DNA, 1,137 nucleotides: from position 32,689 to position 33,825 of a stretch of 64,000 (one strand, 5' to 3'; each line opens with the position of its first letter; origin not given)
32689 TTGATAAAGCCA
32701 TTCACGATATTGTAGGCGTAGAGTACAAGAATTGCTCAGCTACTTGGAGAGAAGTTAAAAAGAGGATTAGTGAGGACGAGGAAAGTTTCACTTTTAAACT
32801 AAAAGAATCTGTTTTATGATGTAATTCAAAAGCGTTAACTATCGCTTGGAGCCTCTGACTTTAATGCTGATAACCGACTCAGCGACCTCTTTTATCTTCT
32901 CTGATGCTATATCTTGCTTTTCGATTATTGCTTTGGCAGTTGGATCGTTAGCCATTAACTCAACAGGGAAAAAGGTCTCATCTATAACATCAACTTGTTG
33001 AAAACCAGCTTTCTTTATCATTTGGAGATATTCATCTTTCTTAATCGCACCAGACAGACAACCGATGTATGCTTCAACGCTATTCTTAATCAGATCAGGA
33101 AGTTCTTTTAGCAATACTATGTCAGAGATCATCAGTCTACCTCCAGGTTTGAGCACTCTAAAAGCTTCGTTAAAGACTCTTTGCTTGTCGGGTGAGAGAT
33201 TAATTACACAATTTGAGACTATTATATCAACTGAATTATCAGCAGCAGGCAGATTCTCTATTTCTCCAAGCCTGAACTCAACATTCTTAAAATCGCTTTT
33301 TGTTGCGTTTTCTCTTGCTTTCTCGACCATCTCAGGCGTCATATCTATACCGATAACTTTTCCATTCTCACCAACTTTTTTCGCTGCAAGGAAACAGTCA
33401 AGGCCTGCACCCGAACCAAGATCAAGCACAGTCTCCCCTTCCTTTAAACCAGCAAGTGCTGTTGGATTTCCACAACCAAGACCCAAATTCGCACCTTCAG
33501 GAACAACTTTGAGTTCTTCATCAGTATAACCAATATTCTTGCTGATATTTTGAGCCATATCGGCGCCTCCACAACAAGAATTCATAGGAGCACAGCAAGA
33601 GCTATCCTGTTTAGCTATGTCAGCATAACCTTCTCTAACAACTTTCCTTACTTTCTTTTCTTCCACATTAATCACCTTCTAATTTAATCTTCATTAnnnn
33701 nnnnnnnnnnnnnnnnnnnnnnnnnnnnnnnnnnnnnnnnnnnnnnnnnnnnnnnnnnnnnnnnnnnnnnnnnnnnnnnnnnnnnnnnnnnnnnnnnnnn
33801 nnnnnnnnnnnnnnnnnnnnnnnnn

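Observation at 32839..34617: ArsM arsenite methyltransferase with a novel-looking CCx8CC–AbrB-domain candidate regulator and a Cys-motif membrane protein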

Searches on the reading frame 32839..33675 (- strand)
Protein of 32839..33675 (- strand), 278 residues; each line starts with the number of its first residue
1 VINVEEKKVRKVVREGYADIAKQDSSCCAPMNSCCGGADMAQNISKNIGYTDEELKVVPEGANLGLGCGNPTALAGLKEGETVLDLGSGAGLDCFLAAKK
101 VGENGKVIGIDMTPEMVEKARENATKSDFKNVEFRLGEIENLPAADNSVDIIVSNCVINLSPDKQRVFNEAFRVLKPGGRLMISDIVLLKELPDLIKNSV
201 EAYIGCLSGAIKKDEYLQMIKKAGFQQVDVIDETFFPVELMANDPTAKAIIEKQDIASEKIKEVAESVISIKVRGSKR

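Call 3: search_protein_families(library=pfam, proteins=[window:32839-33675:-], max_evalue=0.01)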
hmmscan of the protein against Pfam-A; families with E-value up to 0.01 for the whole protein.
window:32839-33675:- (278 aa): 21 families
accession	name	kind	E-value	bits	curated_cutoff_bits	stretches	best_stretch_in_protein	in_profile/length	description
PF13847.12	Methyltransf_31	-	1.5e-47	161.4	27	1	78-224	2-145/145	Methyltransferase domain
PF13649.12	Methyltransf_25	-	3.1e-25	89.1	27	1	83-179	1-97/97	Methyltransferase domain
PF08241.18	Methyltransf_11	-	1.4e-24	86.9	21.2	1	84-183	1-95/95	Methyltransferase domain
PF01209.24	Ubie_methyltran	-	6.5e-24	85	20.1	1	75-184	43-152/233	ubiE/COQ5 methyltransferase family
PF08242.18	Methyltransf_12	-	1.1e-15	58.6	30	1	84-181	1-98/98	Methyltransferase domain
PF01135.25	PCMT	-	9.9e-13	48.8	20.3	1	74-183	68-171/210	Protein-L-isoaspartate(D-aspartate) O-methyltransferase (PCMT)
PF13489.12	Methyltransf_23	-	1.6e-11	44.6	27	1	74-226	16-160/164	Methyltransferase domain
PF06325.19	PrmA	-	1.1e-10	42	22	1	77-189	159-264/296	Ribosomal protein L11 methyltransferase (PrmA)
PF05175.20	MTS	-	2.2e-09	37.6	23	1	80-183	32-138/170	Methyltransferase small domain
PF02353.26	CMAS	-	6.7e-08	32.6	27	1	76-191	59-172/273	Mycolic acid cyclopropane synthetase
PF05148.21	Methyltransf_8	-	5.6e-07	30.1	27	1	136-186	110-159/219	Hypothetical methyltransferase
PF01170.24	UPF0020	-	2.3e-06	27.9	22.3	1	103-155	75-128/197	RMKL-like, methyltransferase domain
PF13679.12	Methyltransf_32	-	2.5e-06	28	27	1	79-152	25-105/143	Methyltransferase domain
PF01728.25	FtsJ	-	5.2e-06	26.9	24.1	1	77-165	19-108/181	FtsJ-like methyltransferase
PF20922.3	Anamorsin_N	-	4.6e-05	23.6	27.1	1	115-190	19-94/163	Anamorsin, N-terminal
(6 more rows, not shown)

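Call 4: search_protein_families(library=ncbifam, proteins=[window:32839-33675:-], max_evalue=0.01)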
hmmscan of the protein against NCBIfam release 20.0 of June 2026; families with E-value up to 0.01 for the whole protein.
window:32839-33675:- (278 aa): 84 families (the best 25 are shown)
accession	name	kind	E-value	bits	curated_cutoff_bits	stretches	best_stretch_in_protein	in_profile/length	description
NF008823.0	PRK11873.1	subfamily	1.8e-109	365.5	263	1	5-277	3-267/272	arsenite methyltransferase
NF041537.1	ArsM_AhpD_UU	exception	3e-62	210.4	510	1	3-256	7-253/345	arsenite methyltransferase/AhpD domain selenoprotein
NF047649.1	MTase_UXPK_star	exception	3.6e-60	203.4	460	1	3-232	7-230/283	methyltransferase/UXPK-star double selenoprotein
NF041536.1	ArsM_DUF2284_UU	exception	4.6e-57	193.4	575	1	5-238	9-235/459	arsenite methyltransferase/DUF2284 domain selenoprotein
NF040538.1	methyl_ArsM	equivalog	1e-45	156.5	500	2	144-230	167-255/356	arsinothricin biosynthesis methyltransferase ArsM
NF038099.1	AsSugarArsM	exception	5.7e-33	114.4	400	1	55-233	34-221/321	arsenosugar biosynthesis arsenite methyltransferase ArsM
NF045667.1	MTase_DVU1556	equivalog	1.8e-29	102.8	155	1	73-242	16-177/213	DVU_1556 family methyltransferase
NF040539.1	AST_met_ArsM_2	exception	2e-29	103.2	240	1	81-234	58-214/262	putative arsinothricin biosynthesis methyltransferase ArsM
NF001244.0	PRK00216.1-5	equivalog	9.3e-21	74.2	216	1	76-204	45-172/236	bifunctional demethylmenaquinone methyltransferase/2-methoxy-6-polyprenyl-1,4-benzoquinol methylase UbiE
TIGR01934.1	MenG_MenH_UbiE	subfamily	3.3e-20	72.3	158.35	1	76-203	36-159/223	ubiquinone/menaquinone biosynthesis methyltransferase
TIGR02072.1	BioC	equivalog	3.4e-19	69.6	184.95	1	81-235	36-181/244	malonyl-ACP O-methyltransferase BioC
NF001243.0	PRK00216.1-4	equivalog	7.7e-19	68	235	1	77-183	45-151/237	demethylmenaquinone methyltransferase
TIGR02752.1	MenG_heptapren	equivalog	1.1e-18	67.6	419.85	1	77-183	43-149/231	demethylmenaquinone methyltransferase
NF043040.1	corrin_prot_MT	hypoth_equivalog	4.8e-18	65.4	180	1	78-190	39-154/216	corrinoid protein-associated methyltransferase CpaM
NF001240.0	PRK00216.1-1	equivalog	1.5e-17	63.5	378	1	74-186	58-171/251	bifunctional demethylmenaquinone methyltransferase/2-methoxy-6-polyprenyl-1,4-benzoquinol methylase UbiE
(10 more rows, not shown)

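Call 30: find_encoding_contigs(protein=window:32839-33675:-, flank=3000, max_places=4)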
Protein window:32839-33675:- (278 aa): no gene with exactly this product is on record in the collection.

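Call 48: search_solved_structures(query=window:32839-33675:-, max_evalue=1e-10, show_alignments=2)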
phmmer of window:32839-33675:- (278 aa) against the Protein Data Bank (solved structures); distinct sequences matched with E-value up to 1e-10: 16.
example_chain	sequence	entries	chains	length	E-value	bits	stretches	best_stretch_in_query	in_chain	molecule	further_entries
5evj_A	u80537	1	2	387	2.1e-36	129.2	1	63-227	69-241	Arsenite methyltransferase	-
4kw7_A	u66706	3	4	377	3.3e-32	115.5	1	65-246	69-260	Arsenic methyltransferase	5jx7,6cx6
4fr0_A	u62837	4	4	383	3.4e-32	115.4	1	65-246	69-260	Arsenic methyltransferase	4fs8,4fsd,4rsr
5eg5_A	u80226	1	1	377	4.8e-31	111.7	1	66-246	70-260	Arsenic methyltransferase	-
8xt7_A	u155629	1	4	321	4.3e-29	105.3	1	77-228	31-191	Arsenite methyltransferase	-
5wp5_A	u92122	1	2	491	1.2e-22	84.2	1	74-259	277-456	Phosphomethylethanolamine N-methyltransferase 2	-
5wp4_A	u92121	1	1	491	1.6e-21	80.5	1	76-243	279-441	Phosphoethanolamine N-methyltransferase 1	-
3dh0_A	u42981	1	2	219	6.1e-16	62.2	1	75-185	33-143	SAM dependent methyltransferase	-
6uak_A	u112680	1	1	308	2.3e-12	50.5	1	75-219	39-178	SAM dependent methyltransferase LahSB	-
6f5z_A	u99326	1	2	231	2.5e-12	50.4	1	76-181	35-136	24-sterol C-methyltransferase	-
3bus_A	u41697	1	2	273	2.6e-12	50.3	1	72-225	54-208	Methyltransferase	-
1vl5_A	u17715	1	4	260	2.8e-12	50.2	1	73-229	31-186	unknown conserved protein BH2331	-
3mgg_A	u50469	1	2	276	3.5e-12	49.8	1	80-183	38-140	Methyltransferase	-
1ve3_A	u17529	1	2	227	4.1e-12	49.6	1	71-199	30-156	hypothetical protein PH0226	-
1xxl_A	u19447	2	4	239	9.5e-12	48.4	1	79-186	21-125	YcgJ protein | ycgJ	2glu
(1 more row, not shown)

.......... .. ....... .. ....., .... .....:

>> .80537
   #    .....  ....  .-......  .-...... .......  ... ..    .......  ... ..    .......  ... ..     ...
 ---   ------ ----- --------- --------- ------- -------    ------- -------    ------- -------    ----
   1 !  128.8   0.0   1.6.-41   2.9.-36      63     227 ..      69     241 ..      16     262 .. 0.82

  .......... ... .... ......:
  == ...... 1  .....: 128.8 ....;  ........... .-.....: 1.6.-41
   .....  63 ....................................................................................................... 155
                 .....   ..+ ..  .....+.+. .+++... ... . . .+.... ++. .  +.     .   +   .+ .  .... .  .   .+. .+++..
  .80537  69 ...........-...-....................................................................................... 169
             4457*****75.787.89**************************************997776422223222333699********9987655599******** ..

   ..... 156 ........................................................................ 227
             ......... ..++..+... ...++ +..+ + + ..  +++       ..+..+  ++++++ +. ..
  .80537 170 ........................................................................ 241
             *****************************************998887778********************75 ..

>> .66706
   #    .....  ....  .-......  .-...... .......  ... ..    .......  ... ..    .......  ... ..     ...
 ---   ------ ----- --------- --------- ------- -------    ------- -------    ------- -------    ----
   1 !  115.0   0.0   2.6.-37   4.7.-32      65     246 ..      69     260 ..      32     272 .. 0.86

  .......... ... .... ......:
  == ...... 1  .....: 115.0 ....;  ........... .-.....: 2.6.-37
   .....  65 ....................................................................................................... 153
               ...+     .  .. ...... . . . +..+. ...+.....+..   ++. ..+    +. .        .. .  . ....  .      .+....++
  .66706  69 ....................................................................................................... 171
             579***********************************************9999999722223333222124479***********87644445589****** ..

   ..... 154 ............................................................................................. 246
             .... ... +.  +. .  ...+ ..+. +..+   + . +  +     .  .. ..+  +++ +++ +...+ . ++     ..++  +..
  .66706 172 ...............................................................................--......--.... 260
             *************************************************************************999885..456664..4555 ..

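Call 51: find_related_loci(query=window:32839-33675:-, collection=metagenome_contigs, flank=1500)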
Query window:32839-33675:- (278 aa) in metagenome_contigs; peptide patterns used: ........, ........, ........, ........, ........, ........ (x = any residue, [..] = any of these).
600 stretches matched a pattern (row limit reached: there are more); 524 encode a relative of the query (tblastn E <= 1e-3); the best 80 are kept; 80 distinct loci.
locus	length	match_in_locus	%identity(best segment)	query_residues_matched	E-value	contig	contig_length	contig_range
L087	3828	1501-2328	89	2-277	2e-166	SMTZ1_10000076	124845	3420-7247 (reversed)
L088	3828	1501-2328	76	2-277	7e-144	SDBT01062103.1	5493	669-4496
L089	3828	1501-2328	75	2-277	2e-143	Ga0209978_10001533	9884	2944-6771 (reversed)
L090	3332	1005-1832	75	2-277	6e-144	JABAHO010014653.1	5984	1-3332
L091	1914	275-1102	73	2-277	2e-150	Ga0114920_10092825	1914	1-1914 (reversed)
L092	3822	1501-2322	75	4-277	5e-140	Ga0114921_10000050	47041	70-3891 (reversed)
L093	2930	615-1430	74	6-277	8e-142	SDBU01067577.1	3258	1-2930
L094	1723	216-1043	71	2-277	4e-147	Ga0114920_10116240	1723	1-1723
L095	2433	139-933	76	13-277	2e-143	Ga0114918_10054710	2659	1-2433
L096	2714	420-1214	77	13-277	8e-142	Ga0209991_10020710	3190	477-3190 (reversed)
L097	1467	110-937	72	2-277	1e-147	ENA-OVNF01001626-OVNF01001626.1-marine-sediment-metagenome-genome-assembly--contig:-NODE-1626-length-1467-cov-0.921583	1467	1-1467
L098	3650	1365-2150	76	16-277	8e-137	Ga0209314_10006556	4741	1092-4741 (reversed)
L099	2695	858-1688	70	2-277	7e-142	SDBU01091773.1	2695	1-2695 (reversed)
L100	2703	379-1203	71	2-277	1e-138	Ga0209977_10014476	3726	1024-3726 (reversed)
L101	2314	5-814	71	8-277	4e-140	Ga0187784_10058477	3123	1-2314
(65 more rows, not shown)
